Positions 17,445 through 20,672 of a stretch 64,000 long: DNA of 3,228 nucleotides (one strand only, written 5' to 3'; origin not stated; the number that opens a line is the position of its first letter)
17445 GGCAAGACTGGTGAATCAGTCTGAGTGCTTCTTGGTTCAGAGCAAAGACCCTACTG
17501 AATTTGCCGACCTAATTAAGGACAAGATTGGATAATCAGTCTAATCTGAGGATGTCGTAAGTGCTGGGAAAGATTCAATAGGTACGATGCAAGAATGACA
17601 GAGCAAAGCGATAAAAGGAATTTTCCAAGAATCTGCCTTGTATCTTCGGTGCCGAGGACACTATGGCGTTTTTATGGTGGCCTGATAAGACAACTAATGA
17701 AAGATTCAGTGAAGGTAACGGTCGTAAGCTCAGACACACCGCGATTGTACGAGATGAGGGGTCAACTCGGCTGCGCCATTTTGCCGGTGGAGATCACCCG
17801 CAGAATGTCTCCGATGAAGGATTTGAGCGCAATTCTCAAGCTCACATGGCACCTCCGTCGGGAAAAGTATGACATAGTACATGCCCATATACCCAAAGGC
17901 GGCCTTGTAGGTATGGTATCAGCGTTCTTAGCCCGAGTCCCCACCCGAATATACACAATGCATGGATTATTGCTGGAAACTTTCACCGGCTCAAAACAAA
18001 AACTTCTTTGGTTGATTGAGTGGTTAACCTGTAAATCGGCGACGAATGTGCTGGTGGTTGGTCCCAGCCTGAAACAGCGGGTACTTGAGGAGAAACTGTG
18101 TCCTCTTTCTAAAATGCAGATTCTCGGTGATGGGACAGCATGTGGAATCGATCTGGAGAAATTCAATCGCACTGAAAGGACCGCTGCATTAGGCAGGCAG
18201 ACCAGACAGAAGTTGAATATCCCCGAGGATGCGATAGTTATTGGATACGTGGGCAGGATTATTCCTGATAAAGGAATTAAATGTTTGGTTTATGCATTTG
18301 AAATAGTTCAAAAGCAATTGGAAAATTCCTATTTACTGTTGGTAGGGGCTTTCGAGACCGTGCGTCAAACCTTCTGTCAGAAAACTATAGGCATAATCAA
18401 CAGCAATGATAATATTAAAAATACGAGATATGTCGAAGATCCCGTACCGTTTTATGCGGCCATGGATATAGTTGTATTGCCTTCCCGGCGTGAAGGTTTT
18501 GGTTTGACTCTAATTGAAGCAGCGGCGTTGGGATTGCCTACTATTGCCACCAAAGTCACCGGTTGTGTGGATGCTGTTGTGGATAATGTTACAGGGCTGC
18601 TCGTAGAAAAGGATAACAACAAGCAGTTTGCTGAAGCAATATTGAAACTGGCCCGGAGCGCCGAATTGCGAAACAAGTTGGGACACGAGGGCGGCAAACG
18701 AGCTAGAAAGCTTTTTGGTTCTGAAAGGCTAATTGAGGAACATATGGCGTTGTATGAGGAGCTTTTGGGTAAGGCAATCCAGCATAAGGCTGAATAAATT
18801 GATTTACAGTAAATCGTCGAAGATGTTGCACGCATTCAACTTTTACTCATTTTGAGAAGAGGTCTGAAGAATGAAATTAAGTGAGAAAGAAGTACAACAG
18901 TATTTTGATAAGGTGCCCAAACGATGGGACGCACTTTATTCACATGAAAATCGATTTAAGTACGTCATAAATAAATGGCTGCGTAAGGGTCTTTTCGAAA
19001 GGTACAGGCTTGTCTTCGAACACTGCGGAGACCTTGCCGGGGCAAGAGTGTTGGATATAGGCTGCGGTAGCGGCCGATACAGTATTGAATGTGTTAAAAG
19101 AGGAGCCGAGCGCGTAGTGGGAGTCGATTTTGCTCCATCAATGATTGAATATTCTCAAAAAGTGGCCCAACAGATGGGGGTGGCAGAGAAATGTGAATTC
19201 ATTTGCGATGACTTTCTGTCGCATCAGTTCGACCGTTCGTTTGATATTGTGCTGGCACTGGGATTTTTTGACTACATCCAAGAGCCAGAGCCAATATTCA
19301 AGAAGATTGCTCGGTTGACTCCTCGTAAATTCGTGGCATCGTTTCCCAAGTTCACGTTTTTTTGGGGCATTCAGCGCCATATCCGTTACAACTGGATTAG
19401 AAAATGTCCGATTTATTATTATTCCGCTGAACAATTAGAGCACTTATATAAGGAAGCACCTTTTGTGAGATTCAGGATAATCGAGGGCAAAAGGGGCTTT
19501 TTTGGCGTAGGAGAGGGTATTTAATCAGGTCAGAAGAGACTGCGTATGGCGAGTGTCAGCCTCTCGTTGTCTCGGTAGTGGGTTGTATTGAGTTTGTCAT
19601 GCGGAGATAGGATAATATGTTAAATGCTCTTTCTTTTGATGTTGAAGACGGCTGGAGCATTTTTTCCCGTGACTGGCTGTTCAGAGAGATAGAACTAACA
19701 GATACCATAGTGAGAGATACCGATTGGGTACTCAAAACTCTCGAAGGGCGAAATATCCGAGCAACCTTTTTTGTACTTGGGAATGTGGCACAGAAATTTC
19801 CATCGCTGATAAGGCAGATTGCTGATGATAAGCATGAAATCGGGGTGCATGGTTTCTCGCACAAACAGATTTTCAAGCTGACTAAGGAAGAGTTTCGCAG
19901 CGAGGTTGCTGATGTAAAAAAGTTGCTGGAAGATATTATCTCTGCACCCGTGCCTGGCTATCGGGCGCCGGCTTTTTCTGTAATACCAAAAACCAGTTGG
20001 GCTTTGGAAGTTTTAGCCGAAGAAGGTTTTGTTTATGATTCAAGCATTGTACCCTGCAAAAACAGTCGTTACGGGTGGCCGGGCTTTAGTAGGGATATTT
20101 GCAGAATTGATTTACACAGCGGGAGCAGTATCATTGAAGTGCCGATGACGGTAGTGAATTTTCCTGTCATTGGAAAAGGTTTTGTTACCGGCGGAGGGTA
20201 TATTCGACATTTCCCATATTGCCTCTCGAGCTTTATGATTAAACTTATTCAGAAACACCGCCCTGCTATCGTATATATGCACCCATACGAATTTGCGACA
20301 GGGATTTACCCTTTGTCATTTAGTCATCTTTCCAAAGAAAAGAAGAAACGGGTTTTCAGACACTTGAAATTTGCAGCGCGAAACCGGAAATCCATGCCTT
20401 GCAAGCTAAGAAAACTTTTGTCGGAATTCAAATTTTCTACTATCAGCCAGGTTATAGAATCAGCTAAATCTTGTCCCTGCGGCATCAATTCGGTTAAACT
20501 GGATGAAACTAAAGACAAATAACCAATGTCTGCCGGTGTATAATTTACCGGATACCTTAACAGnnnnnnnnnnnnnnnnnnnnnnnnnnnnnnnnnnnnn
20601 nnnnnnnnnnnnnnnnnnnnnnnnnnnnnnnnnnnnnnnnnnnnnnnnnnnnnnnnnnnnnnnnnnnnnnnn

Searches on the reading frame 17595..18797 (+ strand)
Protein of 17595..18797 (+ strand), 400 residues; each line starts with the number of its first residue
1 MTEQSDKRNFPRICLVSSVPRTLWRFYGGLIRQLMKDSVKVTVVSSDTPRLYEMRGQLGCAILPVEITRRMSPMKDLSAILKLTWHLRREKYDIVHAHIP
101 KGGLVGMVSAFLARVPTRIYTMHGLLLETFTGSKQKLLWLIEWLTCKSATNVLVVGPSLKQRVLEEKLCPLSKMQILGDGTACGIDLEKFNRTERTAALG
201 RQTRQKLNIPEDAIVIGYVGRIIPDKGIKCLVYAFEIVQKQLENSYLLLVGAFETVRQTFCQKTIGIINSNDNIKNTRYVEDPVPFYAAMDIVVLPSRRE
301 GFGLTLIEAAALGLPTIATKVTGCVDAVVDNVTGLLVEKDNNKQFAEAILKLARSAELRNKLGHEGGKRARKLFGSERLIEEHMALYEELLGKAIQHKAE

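Call 7: search_protein_families(library=pfam, proteins=[window:17595-18797:+], max_evalue=0.0001)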
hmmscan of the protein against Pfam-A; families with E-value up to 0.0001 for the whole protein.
window:17595-18797:+ (400 aa): 6 families
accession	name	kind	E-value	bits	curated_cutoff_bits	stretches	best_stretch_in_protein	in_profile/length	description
PF00534.26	Glycos_transf_1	-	6.7e-35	120.6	26.4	1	203-367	5-170/172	Glycosyl transferases group 1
PF13692.12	Glyco_trans_1_4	-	5.5e-31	108.2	27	1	215-353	3-140/142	Glycosyl transferases group 1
PF13439.12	Glyco_transf_4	-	1.1e-15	58.5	28.5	1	30-176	11-161/170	Glycosyltransferase Family 4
PF13579.12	Glyco_trans_4_4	-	2.4e-15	57.7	29.7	1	28-170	8-148/158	Glycosyl transferase 4-like domain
PF13477.12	Glyco_trans_4_2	-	2.2e-14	54.2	23.4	1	12-153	1-136/139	Glycosyl transferase 4-like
PF20706.3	GT4-conflict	-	1.6e-11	44.2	26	1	142-335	140-327/385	Family 4 Glycosyltransferase in conflict systems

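Call 58: search_protein_families(library=ncbifam, proteins=[window:17595-18797:+], max_evalue=0.00001)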
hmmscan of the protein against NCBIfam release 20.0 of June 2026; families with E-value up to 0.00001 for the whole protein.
window:17595-18797:+ (400 aa): 40 families (the best 25 are shown)
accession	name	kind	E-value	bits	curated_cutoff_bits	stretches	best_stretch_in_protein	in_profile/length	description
TIGR03088.1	stp2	hypoth_equivalog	9.5e-36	123.6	409.05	1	72-391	62-374/374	TIGR03088 family PEP-CTERM/XrtA system glycosyltransferase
TIGR03449.1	mycothiol_MshA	equivalog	6.4e-28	97.8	462.5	1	80-390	91-403/406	D-inositol-3-phosphate glycosyltransferase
NF047684.1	TeichurnBiosyTuaC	equivalog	2.3e-27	95.9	550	1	73-389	90-388/391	teichuronic acid biosynthesis protein TuaC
TIGR03999.1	thiol_BshA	equivalog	7.1e-27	94.3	273.7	1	72-391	65-374/375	N-acetyl-alpha-D-glucosaminyl L-malate synthase BshA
TIGR02149.1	glgA_Coryne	subfamily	7.5e-26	91.2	302.4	1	37-390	31-390/391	glycogen synthase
NF041876.1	EPS_EpsE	equivalog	2.9e-21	76.2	400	1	75-378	93-384/389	exopolysaccharide biosynthesis GT4 family glycosyltransferase EpsE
NF049988.1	MGlcDAGSynMgs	equivalog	1.9e-18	67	400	1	85-393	80-390/398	alpha-monoglucosyldiacylglycerol synthase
NF012028.0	PRK15484.1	subfamily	8.1e-18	64.7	618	1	154-351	143-340/380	lipopolysaccharide N-acetylglucosaminyltransferase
NF038298.1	EPS_HpsO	equivalog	1.3e-17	63.7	575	1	184-391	177-388/388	hormogonium polysaccharide biosynthesis glycosyltransferase HpsO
NF053787.1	GlcN_PG_synth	equivalog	1.8e-17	63.2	480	1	182-391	170-360/361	N-acetylglucosaminyl phosphatidylglycerol synthase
TIGR04157.1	glyco_rSAM_CFB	subfamily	2.7e-17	62.9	400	1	201-386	215-405/406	TIGR04157 family glycosyltransferase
NF038229.1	Glyco4_Geo_Pelo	equivalog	3.3e-15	55.9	400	1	286-391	234-337/338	GPMC system family 4 glycosyltransferase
TIGR04063.1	stp3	hypoth_equivalog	5.7e-15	55.1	442.05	1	88-388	89-393/397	TIGR04063 family PEP-CTERM/XrtA system glycosyltransferase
TIGR04047.1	MSMEG_0565_glyc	hypoth_equivalog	2.6e-14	53.1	259.85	1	81-388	77-372/373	MSMEG_0565 family glycosyltransferase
NF038295.1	EPS_HpsP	equivalog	5e-14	52.1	550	1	200-390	194-387/388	hormogonium polysaccharide biosynthesis glycosyltransferase HpsP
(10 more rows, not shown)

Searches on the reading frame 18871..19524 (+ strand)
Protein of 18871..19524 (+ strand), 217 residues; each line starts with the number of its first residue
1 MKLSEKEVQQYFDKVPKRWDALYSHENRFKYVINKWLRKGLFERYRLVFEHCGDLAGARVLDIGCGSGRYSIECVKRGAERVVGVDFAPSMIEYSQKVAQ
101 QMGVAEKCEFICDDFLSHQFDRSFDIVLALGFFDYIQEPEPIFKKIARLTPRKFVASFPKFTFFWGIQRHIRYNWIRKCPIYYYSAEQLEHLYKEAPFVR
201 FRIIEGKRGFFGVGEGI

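Call 4: search_protein_families(library=pfam, proteins=[window:18871-19524:+], max_evalue=0.01)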
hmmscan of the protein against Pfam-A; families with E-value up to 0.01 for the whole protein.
window:18871-19524:+ (217 aa): 22 families
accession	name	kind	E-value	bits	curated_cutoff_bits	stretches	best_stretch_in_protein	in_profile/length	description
PF13649.12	Methyltransf_25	-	1.4e-18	67.8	27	1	60-149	1-92/97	Methyltransferase domain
PF13847.12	Methyltransf_31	-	4.8e-17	62.4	27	1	57-150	4-101/145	Methyltransferase domain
PF08241.18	Methyltransf_11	-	6.9e-17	62.3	21.2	1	61-149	1-86/95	Methyltransferase domain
PF08242.18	Methyltransf_12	-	1.2e-13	52.1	30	1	61-149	1-91/98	Methyltransferase domain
PF13489.12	Methyltransf_23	-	2.3e-12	47.4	27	1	51-196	15-157/164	Methyltransferase domain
PF06325.19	PrmA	-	6.8e-09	36.1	22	1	56-129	161-232/296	Ribosomal protein L11 methyltransferase (PrmA)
PF02353.26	CMAS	-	1.2e-08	35.1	27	1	44-137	50-141/273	Mycolic acid cyclopropane synthetase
PF07021.18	MetW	-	3.2e-08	33.9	21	1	56-168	13-118/193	Methionine biosynthesis protein MetW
PF08003.17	Methyltransf_9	-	3.3e-08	33.3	23.8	1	46-134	105-193/315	Protein of unknown function (DUF1698)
PF01209.24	Ubie_methyltran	-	4.5e-08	33.2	20.1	1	2-127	3-120/233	ubiE/COQ5 methyltransferase family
PF05175.20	MTS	-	3.5e-07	30.4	23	1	51-128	26-103/170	Methyltransferase small domain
PF03602.21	Cons_hypoth95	-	5.5e-07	29.9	24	1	49-118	33-103/182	Conserved hypothetical protein 95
PF01728.25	FtsJ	-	2.8e-05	24.5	24.1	1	54-119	20-79/181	FtsJ-like methyltransferase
PF12147.14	Methyltransf_20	-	0.00044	20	21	1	58-114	135-194/309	Putative methyltransferase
PF13679.12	Methyltransf_32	-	0.00046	20.6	27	1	57-130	26-108/143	Methyltransferase domain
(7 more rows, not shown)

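Call 5: search_protein_families(library=ncbifam, proteins=[window:18871-19524:+], max_evalue=0.01)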
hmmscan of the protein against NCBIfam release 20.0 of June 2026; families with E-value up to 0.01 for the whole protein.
window:18871-19524:+ (217 aa): 80 families (the best 25 are shown)
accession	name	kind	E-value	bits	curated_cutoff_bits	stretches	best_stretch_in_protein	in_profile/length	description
TIGR02021.1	BchM-ChlM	equivalog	6.7e-23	81.2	158.9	1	6-171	3-168/218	magnesium protoporphyrin IX methyltransferase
TIGR04290.1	meth_Rta_06860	hypoth_equivalog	6.5e-15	55.2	300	1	53-139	46-131/226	TIGR04290 family methyltransferase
NF043040.1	corrin_prot_MT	hypoth_equivalog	2.3e-14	53.4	180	1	46-129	32-116/216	corrinoid protein-associated methyltransferase CpaM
TIGR01983.1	UbiG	equivalog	3.4e-13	49.4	102.95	1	28-149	29-142/228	bifunctional 2-polyprenyl-6-hydroxyphenol methylase/3-demethylubiquinol 3-O-methyltransferase UbiG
NF001244.0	PRK00216.1-5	equivalog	1.5e-10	40.8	216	1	5-127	7-122/236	bifunctional demethylmenaquinone methyltransferase/2-methoxy-6-polyprenyl-1,4-benzoquinol methylase UbiE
TIGR00406.1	prmA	equivalog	1.6e-10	40.9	183.15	1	54-145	157-247/288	50S ribosomal protein L11 methyltransferase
NF041820.1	daptide_MTase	equivalog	1.7e-10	40.8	175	1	55-128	36-109/243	daptide-type RiPP biosynthesis methyltransferase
TIGR02072.1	BioC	equivalog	3.2e-10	40.2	184.95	1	57-161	35-135/244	malonyl-ACP O-methyltransferase BioC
NF011650.0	PRK15068.1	equivalog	5.1e-10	38.7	209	1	44-143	110-210/324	tRNA 5-methoxyuridine(34)/uridine 5-oxyacetic acid(34) synthase CmoB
TIGR01934.1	MenG_MenH_UbiE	subfamily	5.2e-10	39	158.35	1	48-127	31-110/223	ubiquinone/menaquinone biosynthesis methyltransferase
NF011529.0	PRK14968.1-3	equivalog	4e-09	36.2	162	1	48-128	26-103/198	putative methyltransferase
TIGR00452.1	TIGR00452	equivalog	4.4e-09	35.6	275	1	45-139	106-200/316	tRNA 5-methoxyuridine(34)/uridine 5-oxyacetic acid(34) synthase CmoB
NF041537.1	ArsM_AhpD_UU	exception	2e-08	33.4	510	1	56-149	76-171/345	arsenite methyltransferase/AhpD domain selenoprotein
TIGR02081.1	metW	equivalog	2.1e-08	33.9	189.5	1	56-171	13-121/194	methionine biosynthesis protein MetW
NF041536.1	ArsM_DUF2284_UU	exception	3.1e-08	32.4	575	1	56-149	76-171/459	arsenite methyltransferase/DUF2284 domain selenoprotein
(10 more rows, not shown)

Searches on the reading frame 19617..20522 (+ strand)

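Call 4: search_protein_families(library=pfam, proteins=[window:19617-20522:+], max_evalue=0.01)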
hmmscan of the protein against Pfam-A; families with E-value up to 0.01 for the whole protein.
window:19617-20522:+ (301 aa): 3 families
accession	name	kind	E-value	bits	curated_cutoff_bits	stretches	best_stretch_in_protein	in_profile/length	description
PF11959.13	DUF3473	-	6.7e-24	84.8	29.6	1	142-280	1-129/130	Domain of unknown function (DUF3473)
PF01522.26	Polysacc_deac_1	-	1.7e-18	67.2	23.1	1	35-121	21-107/124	Polysaccharide deacetylase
PF22537.1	WbmS-like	-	0.003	18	27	1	36-164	14-133/186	Polysaccharide deacetylase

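Call 5: search_protein_families(library=ncbifam, proteins=[window:19617-20522:+], max_evalue=0.01)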
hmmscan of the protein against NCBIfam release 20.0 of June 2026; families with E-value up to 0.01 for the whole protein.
window:19617-20522:+ (301 aa): 10 families
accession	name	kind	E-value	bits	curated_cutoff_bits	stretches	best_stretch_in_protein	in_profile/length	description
TIGR03006.1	pepcterm_polyde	equivalog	1.4e-65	221.1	276.2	1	3-280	1-271/272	XrtA system polysaccharide deacetylase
TIGR02764.1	spore_ybaN_pdaB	equivalog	1.4e-16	60.8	237.4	1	35-118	21-104/191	polysaccharide deacetylase family sporulation protein PdaB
TIGR04243.1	nodulat_NodB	equivalog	2.9e-14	53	240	1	36-118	18-101/197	chitooligosaccharide deacetylase NodB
NF045821.1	PgAcgDacpgdA1_Bac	equivalog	3.7e-14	52.3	400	1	35-111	103-179/282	peptidoglycan-N-acetylglucosamine deacetylase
TIGR02873.1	spore_ylxY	hypoth_equivalog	1.3e-12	47.5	391.5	1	38-117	103-182/268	probable sporulation protein, polysaccharide deacetylase family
TIGR02884.1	spore_pdaA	equivalog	3.3e-11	43.3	298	1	35-118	52-135/224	delta-lactam-biosynthetic de-N-acetylase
NF045822.1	PgAcgDacpgdA2_Bac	equivalog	6e-09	35.6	400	1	35-138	84-187/274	peptidoglycan-N-acetylglucosamine deacetylase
NF045820.1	PgAcgDacpgdA_Strep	equivalog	5.6e-08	32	800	1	35-110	283-358/463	peptidoglycan-N-acetylglucosamine deacetylase PgdA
TIGR03212.1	uraD_N-term-dom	equivalog_domain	0.00021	20.4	424.6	1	38-142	82-182/297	allantoinase PuuE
NF011923.2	PRK15394.1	equivalog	0.00088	18.6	382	1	55-116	83-153/294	4-deoxy-4-formamido-L-arabinose-phosphoundecaprenol deformylase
